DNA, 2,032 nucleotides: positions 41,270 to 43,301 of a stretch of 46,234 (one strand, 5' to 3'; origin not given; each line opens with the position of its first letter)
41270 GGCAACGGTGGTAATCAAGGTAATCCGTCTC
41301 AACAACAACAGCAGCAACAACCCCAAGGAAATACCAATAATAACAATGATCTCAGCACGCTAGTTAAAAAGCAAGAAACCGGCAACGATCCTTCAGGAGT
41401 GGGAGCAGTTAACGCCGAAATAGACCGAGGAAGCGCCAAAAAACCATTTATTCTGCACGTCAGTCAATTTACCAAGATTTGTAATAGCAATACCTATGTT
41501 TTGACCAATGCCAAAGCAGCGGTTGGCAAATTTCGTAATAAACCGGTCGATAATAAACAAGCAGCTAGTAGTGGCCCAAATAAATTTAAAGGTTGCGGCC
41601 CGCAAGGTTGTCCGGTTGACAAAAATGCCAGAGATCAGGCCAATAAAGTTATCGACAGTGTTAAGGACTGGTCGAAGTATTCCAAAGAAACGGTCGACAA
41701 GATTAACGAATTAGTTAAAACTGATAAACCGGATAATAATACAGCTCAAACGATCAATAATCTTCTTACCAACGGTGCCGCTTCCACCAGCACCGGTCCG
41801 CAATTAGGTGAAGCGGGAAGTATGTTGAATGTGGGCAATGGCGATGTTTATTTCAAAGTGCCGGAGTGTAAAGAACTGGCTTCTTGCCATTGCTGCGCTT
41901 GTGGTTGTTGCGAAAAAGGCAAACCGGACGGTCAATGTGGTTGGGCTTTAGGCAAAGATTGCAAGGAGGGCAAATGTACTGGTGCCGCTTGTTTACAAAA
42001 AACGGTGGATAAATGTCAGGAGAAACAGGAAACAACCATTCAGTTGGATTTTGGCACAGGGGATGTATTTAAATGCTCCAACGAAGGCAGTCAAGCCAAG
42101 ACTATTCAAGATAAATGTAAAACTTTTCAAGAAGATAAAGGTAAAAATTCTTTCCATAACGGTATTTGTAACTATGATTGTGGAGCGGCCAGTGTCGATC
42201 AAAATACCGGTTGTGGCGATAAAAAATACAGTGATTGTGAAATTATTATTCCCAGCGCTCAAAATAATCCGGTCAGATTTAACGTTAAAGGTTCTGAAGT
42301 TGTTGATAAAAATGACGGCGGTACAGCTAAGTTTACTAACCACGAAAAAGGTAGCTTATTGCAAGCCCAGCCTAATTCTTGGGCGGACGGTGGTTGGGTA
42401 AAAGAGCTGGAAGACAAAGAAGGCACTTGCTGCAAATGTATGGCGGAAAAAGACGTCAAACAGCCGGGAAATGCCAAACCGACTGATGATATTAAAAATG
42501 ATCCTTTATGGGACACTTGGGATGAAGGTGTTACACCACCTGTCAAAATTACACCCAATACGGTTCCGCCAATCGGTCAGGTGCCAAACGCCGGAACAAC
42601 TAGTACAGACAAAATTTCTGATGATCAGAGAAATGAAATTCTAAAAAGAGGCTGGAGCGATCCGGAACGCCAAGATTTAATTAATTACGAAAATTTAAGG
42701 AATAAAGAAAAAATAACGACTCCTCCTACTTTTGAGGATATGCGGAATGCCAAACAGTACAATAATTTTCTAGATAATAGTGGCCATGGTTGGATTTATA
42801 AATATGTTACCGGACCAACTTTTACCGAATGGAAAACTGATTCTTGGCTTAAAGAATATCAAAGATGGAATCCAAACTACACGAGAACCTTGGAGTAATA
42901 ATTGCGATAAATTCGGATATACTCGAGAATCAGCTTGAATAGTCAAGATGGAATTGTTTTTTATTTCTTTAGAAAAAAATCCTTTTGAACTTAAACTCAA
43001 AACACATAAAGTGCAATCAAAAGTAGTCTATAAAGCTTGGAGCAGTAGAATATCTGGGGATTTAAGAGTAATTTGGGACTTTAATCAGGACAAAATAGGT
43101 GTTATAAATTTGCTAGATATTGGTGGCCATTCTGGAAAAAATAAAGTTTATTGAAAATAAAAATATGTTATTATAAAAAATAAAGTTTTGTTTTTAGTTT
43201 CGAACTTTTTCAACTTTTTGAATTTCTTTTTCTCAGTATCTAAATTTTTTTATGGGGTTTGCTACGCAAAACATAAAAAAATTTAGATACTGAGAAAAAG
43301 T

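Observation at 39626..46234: Two tandem paralogous giant secreted proteins next to the pilin module: candidate novel adhesins or host-interaction factors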

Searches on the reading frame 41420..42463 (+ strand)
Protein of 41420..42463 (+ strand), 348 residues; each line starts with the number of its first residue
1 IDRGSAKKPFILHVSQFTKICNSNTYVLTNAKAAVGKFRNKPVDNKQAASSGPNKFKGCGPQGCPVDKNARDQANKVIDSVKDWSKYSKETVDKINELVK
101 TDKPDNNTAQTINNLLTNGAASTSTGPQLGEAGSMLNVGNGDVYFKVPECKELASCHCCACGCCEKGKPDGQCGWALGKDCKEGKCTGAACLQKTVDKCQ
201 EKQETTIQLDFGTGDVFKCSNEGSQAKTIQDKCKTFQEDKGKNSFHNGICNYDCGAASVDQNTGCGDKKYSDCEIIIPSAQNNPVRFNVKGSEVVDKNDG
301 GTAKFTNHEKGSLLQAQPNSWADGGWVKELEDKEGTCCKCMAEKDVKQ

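Call 52: find_homologous_proteins(query=A5, max_evalue=0.001)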
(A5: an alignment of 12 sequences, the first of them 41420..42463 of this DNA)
Query A5 (12 sequences) (348 aa, profile of the alignment): 7 proteins with E <= 0.001 among 2454 candidates.
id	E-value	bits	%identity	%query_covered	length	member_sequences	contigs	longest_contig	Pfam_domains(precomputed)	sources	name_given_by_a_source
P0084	8.0e-68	247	33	15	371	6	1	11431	-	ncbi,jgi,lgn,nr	ncbi:MAG: hypothetical protein FJZ04_02670 [Candidatus Moranbacteria bacterium]|nr:hypothetical prot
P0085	4.5e-66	241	24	59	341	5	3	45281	-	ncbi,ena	-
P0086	5.4e-66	241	26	59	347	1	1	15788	-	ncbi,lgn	-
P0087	4.6e-60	221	41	13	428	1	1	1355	-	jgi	-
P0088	8.2e-60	220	33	15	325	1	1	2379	-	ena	-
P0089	7.8e-57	211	35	15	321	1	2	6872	-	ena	-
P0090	1.2e-53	200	44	8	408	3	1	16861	-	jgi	-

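Call 60: predict_structure(alignment_id=A6)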
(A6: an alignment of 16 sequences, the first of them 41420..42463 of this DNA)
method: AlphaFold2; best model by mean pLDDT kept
length: 348 residues; sequences in the alignment: 16
mean_pLDDT: 64.7   pTM: 0.54
mean pLDDT of the five models: 64.7, 61.8, 61.3, 56.5, 54.4
residues with pLDDT >= 90: 36; 70-90: 116; 50-70: 90; < 50: 106
segments of 3 or more residues with pLDDT < 50: 40-47, 122-129, 160-182, 184-220, 240-252, 255-264, 266-268
pLDDT, mean of each block of 10 residues (from residue 1): 66 84 84 63 45 81 75 94 85 91 89 86 43 72 82 67 39 36 44 44 35 34 57 59 39 45 49 82 64 57 81 75 74 75 70
secondary structure, 60 per line:
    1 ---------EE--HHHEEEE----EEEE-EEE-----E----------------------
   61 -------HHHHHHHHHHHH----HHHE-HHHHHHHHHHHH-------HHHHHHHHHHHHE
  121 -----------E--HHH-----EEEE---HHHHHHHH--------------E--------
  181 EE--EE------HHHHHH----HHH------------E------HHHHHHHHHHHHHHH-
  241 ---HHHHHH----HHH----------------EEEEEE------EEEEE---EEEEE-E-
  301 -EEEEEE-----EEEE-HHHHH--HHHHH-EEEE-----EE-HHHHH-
elements in order: E17-20 E25-28 E30-32 H68-79 H89-100 H108-119 E143-146 H150-157 H193-198 H225-239 H244-249 E273-278 E285-289 E293-297 E302-307 E313-316 H318-322 H325-329 E331-334 H343-347

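Call 63: fold_search(model_id=the predicted structure, library=pdb)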
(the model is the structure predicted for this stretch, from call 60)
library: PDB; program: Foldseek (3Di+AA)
matches with E <= 10: 756; with E <= 0.001: 0
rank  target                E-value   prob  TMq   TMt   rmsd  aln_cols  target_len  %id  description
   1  3vm7                  4.0e-01  0.33  0.13  0.10   6.4        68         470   18  Structure of an Alpha-Amylase from Malbranchea cinnamomea (released 2013-05-29)
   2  2d93_MODEL_1_A        4.0e-01  0.06  0.06  0.14  12.7        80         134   12  Solution structure of the cNMP_binding domain of human Rap guanine nucleotide exchange factor 6 (released 2006-06-08)
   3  5o81_A                5.4e-01  0.12  0.08  0.06   7.7        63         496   13  Crystal Structure of R67A/E173A Mutant of alpha-L-arabinofuranosidase Ara51 from Clostridium thermocellum (released 2018-06-27)
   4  9cgy                  5.7e-01  0.12  0.08  0.04  10.1        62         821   21  Structure of the Pel modification enzyme PelA from Pseudomonas thermotolerans (released 2025-05-14)
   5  2c7f_A                5.7e-01  0.11  0.09  0.06   6.2        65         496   12  The Structure of a family 51 arabinofuranosidase, Araf51, from Clostridium thermocellum in complex with 1,5-alpha-L-Ar (released 2005-12-14)
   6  3ii1                  6.1e-01  0.25  0.11  0.08   4.5        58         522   16  Structural characterization of difunctional glucanase-xylanse CelM2 (released 2009-08-25)
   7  8b0e                  7.6e-01  0.18  0.09  0.08   5.6        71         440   13  Crystal structure of beta-glucuronidase from Acidobacterium capsulatum in complex with covalent inhibitor VB158 (released 2022-12-28)
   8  1spp_A                8.1e-01  0.15  0.10  0.26   7.6        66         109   11  THE CRYSTAL STRUCTURES OF TWO MEMBERS OF THE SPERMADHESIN FAMILY REVEAL THE FOLDING OF THE CUB DOMAIN (released 1998-06-24)
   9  4dzg                  8.6e-01  0.12  0.10  0.24   8.0        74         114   15  Crystal structure of Aeromonas hydrophila PliG, a periplasmic lysozyme inhibitor of g-type lysozyme (released 2012-06-13)
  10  5a6l_A                9.1e-01  0.20  0.10  0.09   4.7        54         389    9  High resolution structure of the thermostable glucuronoxylan endo-Beta-1, 4-xylanase, CtXyn30A, from Clostridium therm (released 2016-10-19)
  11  5khh                  9.1e-01  0.08  0.07  0.12  11.7        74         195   12  HCN2 CNBD in complex with inosine-3', 5'-cyclic monophosphate (cIMP) (released 2016-09-14)
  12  7u39_A                9.7e-01  0.08  0.07  0.04   7.6        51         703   12  Structure of the apo form of Streptomyces venezuelae GlgX, the glycogen debranching enzyme (released 2022-10-05)
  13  3wkx                  1.1e+00  0.20  0.11  0.06   3.6        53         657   11  Crystal structure of GH127 beta-L-arabinofuranosidase HypBA1 from Bifidobacterium longum arabinose complex form (released 2014-04-30)
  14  4ckq_A                1.1e+00  0.16  0.10  0.09   4.7        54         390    9  X-ray structure of glucuronoxylan-xylanohydrolase (Xyn30A) from Clostridium thermocellum (released 2015-01-21)
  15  6dru_B                1.2e+00  0.14  0.12  0.06   5.5        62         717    8  Xylosidase from Aspergillus niger (released 2018-08-22)
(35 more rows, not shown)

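Call 70: search_solved_structures(query=A5, max_evalue=1)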
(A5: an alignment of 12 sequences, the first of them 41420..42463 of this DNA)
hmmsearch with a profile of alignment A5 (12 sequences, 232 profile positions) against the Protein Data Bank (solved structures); distinct sequences matched with E-value up to 1: 1.
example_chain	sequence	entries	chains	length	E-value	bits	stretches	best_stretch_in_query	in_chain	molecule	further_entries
6p8h_C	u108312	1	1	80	0.059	16.3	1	115-151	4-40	Cyclin-dependent kinase inhibitor 1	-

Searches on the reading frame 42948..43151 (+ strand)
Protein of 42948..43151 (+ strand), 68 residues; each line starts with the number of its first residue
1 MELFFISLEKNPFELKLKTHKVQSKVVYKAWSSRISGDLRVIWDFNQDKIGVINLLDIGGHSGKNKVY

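Call 75: search_protein_families(library=pfam, proteins=[window:42948-43151:+], max_evalue=0.01)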
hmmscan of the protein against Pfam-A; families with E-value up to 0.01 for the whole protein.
window:42948-43151:+ (68 aa): 0 families

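Call 88: search_protein_families(library=phrogs, proteins=[window:42948-43151:+], max_evalue=0.01)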
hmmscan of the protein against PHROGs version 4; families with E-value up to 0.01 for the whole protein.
window:42948-43151:+ (68 aa): 0 families

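Call 89: search_protein_families(library=padloc, proteins=[window:42948-43151:+], max_evalue=0.01)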
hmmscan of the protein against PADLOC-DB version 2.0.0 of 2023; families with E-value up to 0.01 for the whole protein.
window:42948-43151:+ (68 aa): 0 families
